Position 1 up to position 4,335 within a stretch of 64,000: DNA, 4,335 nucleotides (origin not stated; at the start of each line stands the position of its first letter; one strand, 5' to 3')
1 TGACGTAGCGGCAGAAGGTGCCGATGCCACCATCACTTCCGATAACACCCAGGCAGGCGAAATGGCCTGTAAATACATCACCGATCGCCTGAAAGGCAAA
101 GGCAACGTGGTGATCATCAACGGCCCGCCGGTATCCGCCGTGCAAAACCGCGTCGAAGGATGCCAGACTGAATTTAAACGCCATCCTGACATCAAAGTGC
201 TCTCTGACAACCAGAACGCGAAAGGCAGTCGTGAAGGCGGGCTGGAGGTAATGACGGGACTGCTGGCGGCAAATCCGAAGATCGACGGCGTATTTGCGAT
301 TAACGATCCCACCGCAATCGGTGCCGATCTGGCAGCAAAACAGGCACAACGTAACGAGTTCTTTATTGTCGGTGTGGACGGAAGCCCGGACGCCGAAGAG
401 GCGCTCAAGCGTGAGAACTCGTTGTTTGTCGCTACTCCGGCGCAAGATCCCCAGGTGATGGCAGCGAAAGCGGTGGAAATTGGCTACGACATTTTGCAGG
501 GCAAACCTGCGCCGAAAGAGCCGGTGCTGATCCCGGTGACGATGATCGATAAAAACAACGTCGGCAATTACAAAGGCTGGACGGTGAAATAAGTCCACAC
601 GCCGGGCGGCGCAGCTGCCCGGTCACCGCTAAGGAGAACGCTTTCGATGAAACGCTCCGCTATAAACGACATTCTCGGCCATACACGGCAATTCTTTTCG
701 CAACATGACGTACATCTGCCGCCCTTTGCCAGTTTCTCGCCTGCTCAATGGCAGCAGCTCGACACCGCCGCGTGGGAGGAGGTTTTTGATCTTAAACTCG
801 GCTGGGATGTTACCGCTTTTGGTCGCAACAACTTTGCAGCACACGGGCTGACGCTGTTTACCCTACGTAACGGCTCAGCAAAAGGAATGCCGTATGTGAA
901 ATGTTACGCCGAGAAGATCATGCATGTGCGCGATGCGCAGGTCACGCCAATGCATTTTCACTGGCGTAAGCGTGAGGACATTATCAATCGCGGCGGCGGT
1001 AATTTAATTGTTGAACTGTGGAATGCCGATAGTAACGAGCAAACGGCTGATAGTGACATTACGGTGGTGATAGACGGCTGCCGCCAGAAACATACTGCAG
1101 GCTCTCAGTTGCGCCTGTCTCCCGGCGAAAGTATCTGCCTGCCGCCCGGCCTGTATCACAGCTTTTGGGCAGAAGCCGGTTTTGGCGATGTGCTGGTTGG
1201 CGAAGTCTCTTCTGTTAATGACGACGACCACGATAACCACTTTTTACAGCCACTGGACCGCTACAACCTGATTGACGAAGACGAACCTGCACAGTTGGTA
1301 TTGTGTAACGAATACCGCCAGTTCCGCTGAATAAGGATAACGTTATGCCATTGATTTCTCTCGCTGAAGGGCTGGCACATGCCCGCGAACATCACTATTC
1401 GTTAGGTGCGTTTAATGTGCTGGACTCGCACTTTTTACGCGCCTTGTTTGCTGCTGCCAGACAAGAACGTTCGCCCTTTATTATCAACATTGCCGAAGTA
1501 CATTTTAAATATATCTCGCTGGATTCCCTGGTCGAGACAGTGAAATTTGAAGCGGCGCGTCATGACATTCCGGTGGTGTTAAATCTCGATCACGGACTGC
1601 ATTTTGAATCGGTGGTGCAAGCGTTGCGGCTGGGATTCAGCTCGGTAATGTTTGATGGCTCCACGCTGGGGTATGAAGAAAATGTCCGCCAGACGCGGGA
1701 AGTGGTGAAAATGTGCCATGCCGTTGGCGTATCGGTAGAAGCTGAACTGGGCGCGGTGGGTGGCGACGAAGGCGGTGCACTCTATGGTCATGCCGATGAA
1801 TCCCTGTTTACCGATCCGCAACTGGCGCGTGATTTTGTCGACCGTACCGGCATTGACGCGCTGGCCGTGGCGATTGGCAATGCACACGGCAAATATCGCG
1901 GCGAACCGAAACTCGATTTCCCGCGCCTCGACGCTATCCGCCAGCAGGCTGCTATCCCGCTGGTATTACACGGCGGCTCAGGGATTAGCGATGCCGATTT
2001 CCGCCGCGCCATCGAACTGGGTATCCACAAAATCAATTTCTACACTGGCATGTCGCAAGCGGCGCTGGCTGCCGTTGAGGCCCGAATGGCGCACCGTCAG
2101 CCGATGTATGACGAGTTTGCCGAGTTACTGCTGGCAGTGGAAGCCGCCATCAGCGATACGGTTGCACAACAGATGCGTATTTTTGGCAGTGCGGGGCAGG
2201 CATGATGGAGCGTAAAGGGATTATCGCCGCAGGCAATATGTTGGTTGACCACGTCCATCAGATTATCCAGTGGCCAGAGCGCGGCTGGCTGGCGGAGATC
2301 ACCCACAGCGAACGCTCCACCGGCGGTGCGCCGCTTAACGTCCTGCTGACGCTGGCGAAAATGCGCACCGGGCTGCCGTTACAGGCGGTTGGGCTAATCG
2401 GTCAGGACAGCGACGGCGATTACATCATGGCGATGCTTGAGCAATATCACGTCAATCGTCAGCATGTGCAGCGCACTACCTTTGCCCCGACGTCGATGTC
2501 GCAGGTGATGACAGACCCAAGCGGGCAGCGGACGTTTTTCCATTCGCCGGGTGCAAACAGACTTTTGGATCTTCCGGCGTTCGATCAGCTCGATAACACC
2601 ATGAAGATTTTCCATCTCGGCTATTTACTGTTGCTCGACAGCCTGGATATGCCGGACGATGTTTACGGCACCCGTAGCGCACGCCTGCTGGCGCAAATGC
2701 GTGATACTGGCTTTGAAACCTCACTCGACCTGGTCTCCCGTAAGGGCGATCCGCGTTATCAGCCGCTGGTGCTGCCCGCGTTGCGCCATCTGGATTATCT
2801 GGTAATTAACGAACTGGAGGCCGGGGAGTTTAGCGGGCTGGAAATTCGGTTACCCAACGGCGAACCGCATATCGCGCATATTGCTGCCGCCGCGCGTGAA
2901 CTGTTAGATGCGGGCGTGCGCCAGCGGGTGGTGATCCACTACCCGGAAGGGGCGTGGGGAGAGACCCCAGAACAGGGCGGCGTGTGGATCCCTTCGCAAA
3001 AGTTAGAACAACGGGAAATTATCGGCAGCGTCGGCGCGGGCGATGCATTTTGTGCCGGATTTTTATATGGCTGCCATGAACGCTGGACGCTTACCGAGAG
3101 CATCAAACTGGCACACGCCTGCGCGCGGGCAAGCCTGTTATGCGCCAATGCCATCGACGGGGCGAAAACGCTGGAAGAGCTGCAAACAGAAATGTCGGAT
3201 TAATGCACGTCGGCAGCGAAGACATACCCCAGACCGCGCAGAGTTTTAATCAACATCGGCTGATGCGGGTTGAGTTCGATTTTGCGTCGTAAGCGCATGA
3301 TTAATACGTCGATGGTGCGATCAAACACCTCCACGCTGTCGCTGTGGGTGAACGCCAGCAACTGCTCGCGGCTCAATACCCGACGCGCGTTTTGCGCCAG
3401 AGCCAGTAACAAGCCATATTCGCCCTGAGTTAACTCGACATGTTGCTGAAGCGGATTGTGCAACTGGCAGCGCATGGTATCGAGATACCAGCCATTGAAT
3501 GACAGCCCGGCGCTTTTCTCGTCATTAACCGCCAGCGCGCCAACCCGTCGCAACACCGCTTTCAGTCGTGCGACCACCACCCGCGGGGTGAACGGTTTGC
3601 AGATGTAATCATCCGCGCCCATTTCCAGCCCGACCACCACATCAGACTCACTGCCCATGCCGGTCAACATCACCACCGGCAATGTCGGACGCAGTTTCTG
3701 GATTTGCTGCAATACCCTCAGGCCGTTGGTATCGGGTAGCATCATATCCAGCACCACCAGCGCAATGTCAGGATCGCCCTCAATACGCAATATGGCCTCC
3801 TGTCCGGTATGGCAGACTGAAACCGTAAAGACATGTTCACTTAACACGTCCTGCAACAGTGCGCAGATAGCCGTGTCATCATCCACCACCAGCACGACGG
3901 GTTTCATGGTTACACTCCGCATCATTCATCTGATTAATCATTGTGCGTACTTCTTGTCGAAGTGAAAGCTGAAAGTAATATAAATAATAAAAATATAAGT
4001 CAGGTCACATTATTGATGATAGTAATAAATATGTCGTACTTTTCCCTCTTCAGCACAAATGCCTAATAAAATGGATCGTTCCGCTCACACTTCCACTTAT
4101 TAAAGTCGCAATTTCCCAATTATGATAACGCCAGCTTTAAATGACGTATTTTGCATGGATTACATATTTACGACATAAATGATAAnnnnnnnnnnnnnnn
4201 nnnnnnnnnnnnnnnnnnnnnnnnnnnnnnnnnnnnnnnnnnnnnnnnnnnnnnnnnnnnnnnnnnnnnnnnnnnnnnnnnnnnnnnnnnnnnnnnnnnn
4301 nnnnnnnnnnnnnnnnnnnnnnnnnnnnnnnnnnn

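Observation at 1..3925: Sugar-catabolism cluster that is not the K-12 allose operon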

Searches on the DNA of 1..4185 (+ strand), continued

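Call 29: search_dna_similar(query=window:1-3925:+, collection=ecoli_genomes, mode=near, max_rows=45, rows=spread)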
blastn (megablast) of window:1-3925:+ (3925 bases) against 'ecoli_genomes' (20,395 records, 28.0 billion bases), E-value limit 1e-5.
Records with a match: 410; places in all: 410; records where one place covers at least 80% of the query: 410.
Genomes with a match: 410 of 5426; with a place that covers at least 80% of the query: 410. Places per genome that has any: lowest 1, median 1, highest 1. On chromosomes: 410 places; on plasmids: 0.
Best place of each record, by identity: >=99% 393; 95-99% 16; 90-95% 1.
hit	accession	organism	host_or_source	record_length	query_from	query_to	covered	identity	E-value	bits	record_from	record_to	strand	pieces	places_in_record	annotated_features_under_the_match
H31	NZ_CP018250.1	Escherichia coli strain 10671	Cattle faeces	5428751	1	3925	100%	100.0%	0e+0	7249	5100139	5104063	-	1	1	carbohydrate kinase family protein | ketose 1,6-bisphosphate aldolase | response regulator transcription factor | D-lyxose/D-mannose family sugar isomerase | ABC transporter substrate-binding protein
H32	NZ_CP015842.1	Escherichia coli O157:H7 strain FRIK2533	water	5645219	1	3925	100%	100.0%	0e+0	7249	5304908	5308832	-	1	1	carbohydrate kinase family protein | ketose 1,6-bisphosphate aldolase | response regulator transcription factor | D-lyxose/D-mannose family sugar isomerase | ABC transporter substrate-binding protein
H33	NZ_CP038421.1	Escherichia coli O157:H7 strain 7636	bovine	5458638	1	3925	100%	100.0%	0e+0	7249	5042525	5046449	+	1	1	carbohydrate kinase family protein | ketose 1,6-bisphosphate aldolase | response regulator transcription factor | D-lyxose/D-mannose isomerase | ABC transporter substrate-binding protein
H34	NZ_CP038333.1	Escherichia coli O157:H7 strain N8B7-2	cattle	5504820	1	3925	100%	100.0%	0e+0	7249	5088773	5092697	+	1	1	carbohydrate kinase family protein | ketose 1,6-bisphosphate aldolase | response regulator transcription factor | D-lyxose/D-mannose isomerase | ABC transporter substrate-binding protein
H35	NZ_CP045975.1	Escherichia coli strain AUSMDU00002545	Homo sapiens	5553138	1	3925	100%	100.0%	0e+0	7249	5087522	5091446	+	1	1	carbohydrate kinase family protein | ketose 1,6-bisphosphate aldolase | response regulator transcription factor | D-lyxose/D-mannose isomerase | ABC transporter substrate-binding protein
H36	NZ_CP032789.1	Escherichia coli strain NZRM4169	Homo sapiens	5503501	1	3925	100%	100.0%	0e+0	7249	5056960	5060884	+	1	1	carbohydrate kinase family protein | ketose 1,6-bisphosphate aldolase | response regulator transcription factor | D-lyxose/D-mannose isomerase | ABC transporter substrate-binding protein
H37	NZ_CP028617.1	Escherichia coli strain 140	cattle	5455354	1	3925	100%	100.0%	0e+0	7249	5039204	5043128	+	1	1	carbohydrate kinase family protein | ketose 1,6-bisphosphate aldolase | response regulator transcription factor | D-lyxose/D-mannose isomerase | ABC transporter substrate-binding protein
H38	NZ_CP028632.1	Escherichia coli strain 135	cattle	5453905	1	3925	100%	100.0%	0e+0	7249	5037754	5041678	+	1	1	carbohydrate kinase family protein | ketose 1,6-bisphosphate aldolase | response regulator transcription factor | D-lyxose/D-mannose isomerase | ABC transporter substrate-binding protein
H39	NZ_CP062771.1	Escherichia coli O157:H7 strain Z570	Bovine Faeces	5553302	1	3925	100%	100.0%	0e+0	7249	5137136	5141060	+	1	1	carbohydrate kinase family protein | ketose 1,6-bisphosphate aldolase | response regulator transcription factor | D-lyxose/D-mannose isomerase | ABC transporter substrate-binding protein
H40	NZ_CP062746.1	Escherichia coli O157:H7 strain Z1504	Bovine Faeces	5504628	1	3925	100%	100.0%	0e+0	7249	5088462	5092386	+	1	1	carbohydrate kinase family protein | ketose 1,6-bisphosphate aldolase | response regulator transcription factor | D-lyxose/D-mannose isomerase | ABC transporter substrate-binding protein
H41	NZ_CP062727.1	Escherichia coli O157:H7 strain Z1812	Homo sapiens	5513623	1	3925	100%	100.0%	0e+0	7249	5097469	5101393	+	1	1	carbohydrate kinase family protein | ketose 1,6-bisphosphate aldolase | response regulator transcription factor | D-lyxose/D-mannose isomerase | ABC transporter substrate-binding protein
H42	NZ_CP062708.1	Escherichia coli O157:H7 strain Z1832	Bovine Faeces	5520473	1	3925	100%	100.0%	0e+0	7249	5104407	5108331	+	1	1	carbohydrate kinase family protein | ketose 1,6-bisphosphate aldolase | response regulator transcription factor | D-lyxose/D-mannose isomerase | ABC transporter substrate-binding protein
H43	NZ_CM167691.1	Escherichia coli strain NCCP 13894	Homo sapiens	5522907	1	3925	100%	100.0%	0e+0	7249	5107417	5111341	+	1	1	carbohydrate kinase family protein | ketose 1,6-bisphosphate aldolase | response regulator transcription factor | D-lyxose/D-mannose isomerase | ABC transporter substrate-binding protein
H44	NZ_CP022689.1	Escherichia coli strain CDC#03-98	missing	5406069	1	3925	100%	100.0%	0e+0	7243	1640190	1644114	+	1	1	carbohydrate kinase family protein | ketose 1,6-bisphosphate aldolase | response regulator transcription factor | D-lyxose/D-mannose family sugar isomerase | ABC transporter substrate-binding protein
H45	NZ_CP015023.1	Escherichia coli strain SRCC 1675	Apple cider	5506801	1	3925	100%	100.0%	0e+0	7243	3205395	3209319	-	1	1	carbohydrate kinase family protein | ketose 1,6-bisphosphate aldolase | response regulator transcription factor | D-lyxose/D-mannose family sugar isomerase | ABC transporter substrate-binding protein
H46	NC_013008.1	Escherichia coli O157:H7 str. TW14359 strain TW14359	-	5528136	1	3925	100%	100.0%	0e+0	7243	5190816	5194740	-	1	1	carbohydrate kinase family protein | ketose 1,6-bisphosphate aldolase | response regulator transcription factor | D-lyxose/D-mannose family sugar isomerase | ABC transporter substrate-binding protein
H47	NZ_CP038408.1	Escherichia coli O157:H7 strain 86-24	Homo sapiens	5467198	1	3925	100%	100.0%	0e+0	7243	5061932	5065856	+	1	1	carbohydrate kinase family protein | ketose 1,6-bisphosphate aldolase | response regulator transcription factor | D-lyxose/D-mannose isomerase | ABC transporter substrate-binding protein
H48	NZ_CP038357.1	Escherichia coli O157:H7 strain F7508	missing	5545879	1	3925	100%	100.0%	0e+0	7243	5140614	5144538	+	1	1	carbohydrate kinase family protein | ketose 1,6-bisphosphate aldolase | response regulator transcription factor | D-lyxose/D-mannose isomerase | ABC transporter substrate-binding protein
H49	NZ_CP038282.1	Escherichia coli O157:H7 strain F8492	beef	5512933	1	3925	100%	100.0%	0e+0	7243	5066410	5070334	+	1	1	carbohydrate kinase family protein | ketose 1,6-bisphosphate aldolase | response regulator transcription factor | D-lyxose/D-mannose isomerase | ABC transporter substrate-binding protein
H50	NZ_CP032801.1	Escherichia coli strain ERL06-2442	Bovine (bobby calf, fecal)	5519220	1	3925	100%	100.0%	0e+0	7243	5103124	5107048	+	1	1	carbohydrate kinase family protein | ketose 1,6-bisphosphate aldolase | response regulator transcription factor | D-lyxose/D-mannose isomerase | ABC transporter substrate-binding protein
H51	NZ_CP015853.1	Escherichia coli strain ATCC 43889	Homo sapiens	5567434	1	3925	100%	100.0%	0e+0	7243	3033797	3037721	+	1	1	carbohydrate kinase family protein | ketose 1,6-bisphosphate aldolase | response regulator transcription factor | D-lyxose/D-mannose family sugar isomerase | ABC transporter substrate-binding protein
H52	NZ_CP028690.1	Escherichia coli strain 109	cattle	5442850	1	3925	100%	100.0%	0e+0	7243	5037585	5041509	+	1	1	carbohydrate kinase family protein | ketose 1,6-bisphosphate aldolase | response regulator transcription factor | D-lyxose/D-mannose isomerase | ABC transporter substrate-binding protein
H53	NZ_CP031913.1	Escherichia coli O157:H7 strain FWSEC0004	Homo sapiens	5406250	1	3925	100%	100.0%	0e+0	7243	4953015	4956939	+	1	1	carbohydrate kinase family protein | ketose 1,6-bisphosphate aldolase | response regulator transcription factor | D-lyxose/D-mannose isomerase | ABC transporter substrate-binding protein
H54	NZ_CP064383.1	Escherichia coli O157:H7 strain PartA-EcoliO157H7-RM8376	missing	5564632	1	3925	100%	100.0%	0e+0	7243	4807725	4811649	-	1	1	carbohydrate kinase family protein | ketose 1,6-bisphosphate aldolase | response regulator transcription factor | D-lyxose/D-mannose family sugar isomerase | ABC transporter substrate-binding protein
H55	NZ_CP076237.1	Escherichia coli O157:H7 strain 146N4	Rectal swab of cattle in slaughterhouse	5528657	1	3925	100%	100.0%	0e+0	7243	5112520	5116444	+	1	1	carbohydrate kinase family protein | ketose 1,6-bisphosphate aldolase | response regulator transcription factor | D-lyxose/D-mannose family sugar isomerase | ABC transporter substrate-binding protein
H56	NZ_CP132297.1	Escherichia coli strain PNUSAE145743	missing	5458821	1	3925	100%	100.0%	0e+0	7243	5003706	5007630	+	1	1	carbohydrate kinase family protein | ketose 1,6-bisphosphate aldolase | response regulator transcription factor | D-lyxose/D-mannose isomerase | ABC transporter substrate-binding protein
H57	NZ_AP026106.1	Escherichia coli strain CEC01311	Homo sapiens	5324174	1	3925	100%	100.0%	0e+0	7243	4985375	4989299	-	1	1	carbohydrate kinase family protein | ketose 1,6-bisphosphate aldolase | response regulator transcription factor | D-lyxose/D-mannose family sugar isomerase | ABC transporter substrate-binding protein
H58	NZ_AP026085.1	Escherichia coli strain H52_982342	Homo sapiens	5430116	1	3925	100%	100.0%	0e+0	7243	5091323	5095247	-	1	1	carbohydrate kinase family protein | ketose 1,6-bisphosphate aldolase | response regulator transcription factor | D-lyxose/D-mannose family sugar isomerase | ABC transporter substrate-binding protein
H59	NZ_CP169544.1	Escherichia coli O157:H7 strain AC-3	Soil from greenhouses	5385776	1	3925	100%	100.0%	0e+0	7243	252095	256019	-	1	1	carbohydrate kinase family protein | ketose 1,6-bisphosphate aldolase | response regulator transcription factor | D-lyxose/D-mannose family sugar isomerase | ABC transporter substrate-binding protein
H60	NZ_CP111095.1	Escherichia coli strain TW14588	Lactuca sativa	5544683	1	3925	100%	100.0%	0e+0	7243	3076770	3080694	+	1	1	carbohydrate kinase family protein | ketose 1,6-bisphosphate aldolase | response regulator transcription factor | D-lyxose/D-mannose family sugar isomerase | ABC transporter substrate-binding protein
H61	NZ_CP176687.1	Escherichia coli O157:H7 strain GTVSS-023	laboratory control strain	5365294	1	3925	100%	100.0%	0e+0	7243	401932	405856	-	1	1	carbohydrate kinase family protein | ketose 1,6-bisphosphate aldolase | response regulator transcription factor | D-lyxose/D-mannose family sugar isomerase | ABC transporter substrate-binding protein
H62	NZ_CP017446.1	Escherichia coli O157:H7 strain 9234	Cattle Hide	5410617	1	3925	100%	99.9%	0e+0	7238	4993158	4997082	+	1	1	carbohydrate kinase family protein | ketose 1,6-bisphosphate aldolase | response regulator transcription factor | D-lyxose/D-mannose family sugar isomerase | ABC transporter substrate-binding protein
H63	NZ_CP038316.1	Escherichia coli O157:H7 strain NE92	bovine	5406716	1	3925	100%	99.9%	0e+0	7238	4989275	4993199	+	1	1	carbohydrate kinase family protein | ketose 1,6-bisphosphate aldolase | response regulator transcription factor | D-lyxose/D-mannose isomerase | ABC transporter substrate-binding protein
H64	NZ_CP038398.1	Escherichia coli O157:H7 strain DEC4E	Homo sapiens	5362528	1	3925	100%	99.7%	0e+0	7179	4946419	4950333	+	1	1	carbohydrate kinase family protein | ketose 1,6-bisphosphate aldolase | response regulator transcription factor | D-lyxose/D-mannose isomerase | ABC transporter substrate-binding protein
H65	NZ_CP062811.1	Escherichia coli strain Res13-Sevr-PER07-33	Sus scrofa domesticus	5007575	1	3925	100%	99.5%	0e+0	7143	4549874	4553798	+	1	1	carbohydrate kinase family protein | ketose 1,6-bisphosphate aldolase | response regulator transcription factor | D-lyxose/D-mannose isomerase | ABC transporter substrate-binding protein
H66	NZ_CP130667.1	Escherichia coli strain SM107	Homo sapiens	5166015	1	3925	100%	99.5%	0e+0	7143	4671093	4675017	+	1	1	carbohydrate kinase family protein | ketose 1,6-bisphosphate aldolase | response regulator transcription factor | D-lyxose/D-mannose isomerase | ABC transporter substrate-binding protein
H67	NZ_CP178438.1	Escherichia coli strain JX21CE8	chicken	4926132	1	3925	100%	99.5%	0e+0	7143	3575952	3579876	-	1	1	carbohydrate kinase family protein | ketose 1,6-bisphosphate aldolase | response regulator transcription factor | D-lyxose/D-mannose isomerase | ABC transporter substrate-binding protein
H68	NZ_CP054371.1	Escherichia coli strain SCU-316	Homo sapiens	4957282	1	3925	100%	99.5%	0e+0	7138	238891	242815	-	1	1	carbohydrate kinase family protein | ketose 1,6-bisphosphate aldolase | response regulator transcription factor | D-lyxose/D-mannose isomerase | ABC transporter substrate-binding protein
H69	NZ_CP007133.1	Escherichia coli O145:H28 str. RM12761 strain RM12761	ice cream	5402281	1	3925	100%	99.5%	0e+0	7132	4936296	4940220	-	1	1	carbohydrate kinase family protein | ketose 1,6-bisphosphate aldolase | response regulator transcription factor | D-lyxose/D-mannose family sugar isomerase | ABC transporter substrate-binding protein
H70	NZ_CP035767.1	Escherichia coli O145 strain RM12522-C8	Cattle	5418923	1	3925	100%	99.5%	0e+0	7132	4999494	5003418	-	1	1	carbohydrate kinase family protein | ketose 1,6-bisphosphate aldolase | response regulator transcription factor | D-lyxose/D-mannose isomerase | ABC transporter substrate-binding protein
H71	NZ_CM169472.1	Escherichia coli strain ESDR8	hospital sewage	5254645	1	3925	100%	99.5%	0e+0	7132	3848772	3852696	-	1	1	carbohydrate kinase family protein | ketose 1,6-bisphosphate aldolase | response regulator transcription factor | D-lyxose/D-mannose isomerase | ABC transporter substrate-binding protein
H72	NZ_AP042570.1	Escherichia coli strain OkiPb01695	bovine feces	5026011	1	3925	100%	99.4%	0e+0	7127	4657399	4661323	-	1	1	carbohydrate kinase family protein | ketose 1,6-bisphosphate aldolase | response regulator transcription factor | D-lyxose/D-mannose isomerase | ABC transporter substrate-binding protein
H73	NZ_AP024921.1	Escherichia coli O145:H28 strain 12E115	Homo sapiens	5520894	1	3925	100%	99.2%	0e+0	7060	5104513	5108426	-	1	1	carbohydrate kinase family protein | ketose 1,6-bisphosphate aldolase | response regulator transcription factor | D-lyxose/D-mannose isomerase | ABC transporter substrate-binding protein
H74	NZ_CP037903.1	Escherichia coli strain LHM10-1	pig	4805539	1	3925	100%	97.0%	0e+0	6595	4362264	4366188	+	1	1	carbohydrate kinase family protein | ketose 1,6-bisphosphate aldolase | response regulator transcription factor | D-lyxose/D-mannose isomerase | ABC transporter substrate-binding protein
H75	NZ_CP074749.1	Escherichia coli strain R32_14_1F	goat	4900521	1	3925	82%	92.8%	0e+0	4664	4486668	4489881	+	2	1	carbohydrate kinase family protein | response regulator transcription factor | D-lyxose/D-mannose family sugar isomerase | ABC transporter substrate-binding protein | class II fructose-bisphosphate aldolase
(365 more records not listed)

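Call 30: get_annotated_region(hit=H75, flank=8000)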
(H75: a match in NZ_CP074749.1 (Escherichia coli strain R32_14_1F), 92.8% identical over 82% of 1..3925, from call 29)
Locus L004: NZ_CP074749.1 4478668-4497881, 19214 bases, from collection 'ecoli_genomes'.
description: Escherichia coli strain R32_14_1F chromosome, complete genome
organism: Escherichia coli strain R32_14_1F (NCBI taxid 562)
replicon: chromosome; assembly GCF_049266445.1
host: goat; source: missing; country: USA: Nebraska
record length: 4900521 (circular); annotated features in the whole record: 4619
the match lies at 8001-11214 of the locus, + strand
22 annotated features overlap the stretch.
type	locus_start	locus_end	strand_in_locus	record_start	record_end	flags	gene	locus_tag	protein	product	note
CDS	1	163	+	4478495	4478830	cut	yjdM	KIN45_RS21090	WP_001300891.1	zinc ribbon domain-containing protein YjdM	-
CDS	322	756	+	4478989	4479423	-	yjdN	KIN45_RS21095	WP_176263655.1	VOC family metalloprotein YjdN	-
CDS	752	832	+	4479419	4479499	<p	-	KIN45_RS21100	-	ribose 1,5-bisphosphokinase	incomplete; partial in the middle of a contig; missing N-terminus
CDS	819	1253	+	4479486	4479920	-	phnO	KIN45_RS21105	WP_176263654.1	aminoalkylphosphonate N-acetyltransferase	-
CDS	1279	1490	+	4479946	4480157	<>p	-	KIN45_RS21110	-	phosphonate metabolism protein PhnP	frameshifted; internal stop; incomplete; partial in the middle of a contig; missing N-terminus and C-terminus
CDS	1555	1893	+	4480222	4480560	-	-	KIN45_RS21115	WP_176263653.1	low molecular weight protein tyrosine phosphatase family protein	-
CDS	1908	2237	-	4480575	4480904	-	yjdP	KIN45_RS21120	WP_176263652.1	DDRRRQL repeat protein YjdP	-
CDS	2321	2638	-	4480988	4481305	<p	-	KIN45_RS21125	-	GNAT family N-acetyltransferase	incomplete; partial in the middle of a contig; missing C-terminus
CDS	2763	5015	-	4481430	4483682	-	-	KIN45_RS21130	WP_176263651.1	hybrid sensor histidine kinase/response regulator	-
CDS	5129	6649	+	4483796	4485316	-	-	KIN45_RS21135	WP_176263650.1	sugar ABC transporter ATP-binding protein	-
CDS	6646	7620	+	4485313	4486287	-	-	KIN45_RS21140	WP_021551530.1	ABC transporter permease subunit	-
CDS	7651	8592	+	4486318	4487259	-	-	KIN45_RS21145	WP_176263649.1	ABC transporter substrate-binding protein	-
CDS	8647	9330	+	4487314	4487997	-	-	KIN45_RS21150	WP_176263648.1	D-lyxose/D-mannose family sugar isomerase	-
CDS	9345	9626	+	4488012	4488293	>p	-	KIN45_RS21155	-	class II fructose-bisphosphate aldolase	incomplete; partial in the middle of a contig; missing C-terminus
CDS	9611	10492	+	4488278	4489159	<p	-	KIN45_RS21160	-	carbohydrate kinase family protein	incomplete; partial in the middle of a contig; missing N-terminus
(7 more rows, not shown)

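Call 31: get_annotated_region(hit=H74, flank=8000)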
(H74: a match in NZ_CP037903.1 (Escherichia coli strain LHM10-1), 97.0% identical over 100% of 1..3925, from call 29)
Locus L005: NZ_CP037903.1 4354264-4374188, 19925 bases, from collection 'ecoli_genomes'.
description: Escherichia coli strain LHM10-1 chromosome, complete genome
organism: Escherichia coli strain LHM10-1 (NCBI taxid 562)
replicon: chromosome; assembly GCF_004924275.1
host: pig; source: feces; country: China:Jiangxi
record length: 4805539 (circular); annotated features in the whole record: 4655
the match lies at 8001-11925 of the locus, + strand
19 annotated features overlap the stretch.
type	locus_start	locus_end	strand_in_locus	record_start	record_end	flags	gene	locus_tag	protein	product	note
CDS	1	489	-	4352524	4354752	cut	crfC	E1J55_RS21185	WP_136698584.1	clamp-binding protein CrfC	-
CDS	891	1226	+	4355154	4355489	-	yjdM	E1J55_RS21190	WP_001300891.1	zinc ribbon domain-containing protein YjdM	-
CDS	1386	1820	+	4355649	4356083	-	yjdN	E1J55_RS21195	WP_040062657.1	VOC family metalloprotein YjdN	-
CDS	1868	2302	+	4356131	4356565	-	phnO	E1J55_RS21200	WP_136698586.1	aminoalkylphosphonate N-acetyltransferase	-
CDS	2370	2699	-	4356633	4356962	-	yjdP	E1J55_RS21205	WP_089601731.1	DDRRRQL repeat protein YjdP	-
CDS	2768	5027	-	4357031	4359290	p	-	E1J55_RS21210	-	ATP-binding protein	frameshifted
CDS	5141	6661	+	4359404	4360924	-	-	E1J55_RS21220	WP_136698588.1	sugar ABC transporter ATP-binding protein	-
CDS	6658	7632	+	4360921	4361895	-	-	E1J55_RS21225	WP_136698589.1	ABC transporter permease subunit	-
CDS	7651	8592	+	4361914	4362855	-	-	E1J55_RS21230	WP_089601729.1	ABC transporter substrate-binding protein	-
CDS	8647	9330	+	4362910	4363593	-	-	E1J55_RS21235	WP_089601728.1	D-lyxose/D-mannose isomerase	-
CDS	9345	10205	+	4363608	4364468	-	-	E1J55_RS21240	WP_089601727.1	ketose 1,6-bisphosphate aldolase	-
CDS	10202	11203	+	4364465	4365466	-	-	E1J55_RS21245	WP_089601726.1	carbohydrate kinase family protein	-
CDS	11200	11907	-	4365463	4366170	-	-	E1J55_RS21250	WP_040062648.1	response regulator transcription factor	-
CDS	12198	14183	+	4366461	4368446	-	yjcS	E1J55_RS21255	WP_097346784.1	alkyl sulfatase YjcS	-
CDS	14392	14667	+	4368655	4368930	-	ytcA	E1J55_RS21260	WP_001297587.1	YtcA family lipoprotein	-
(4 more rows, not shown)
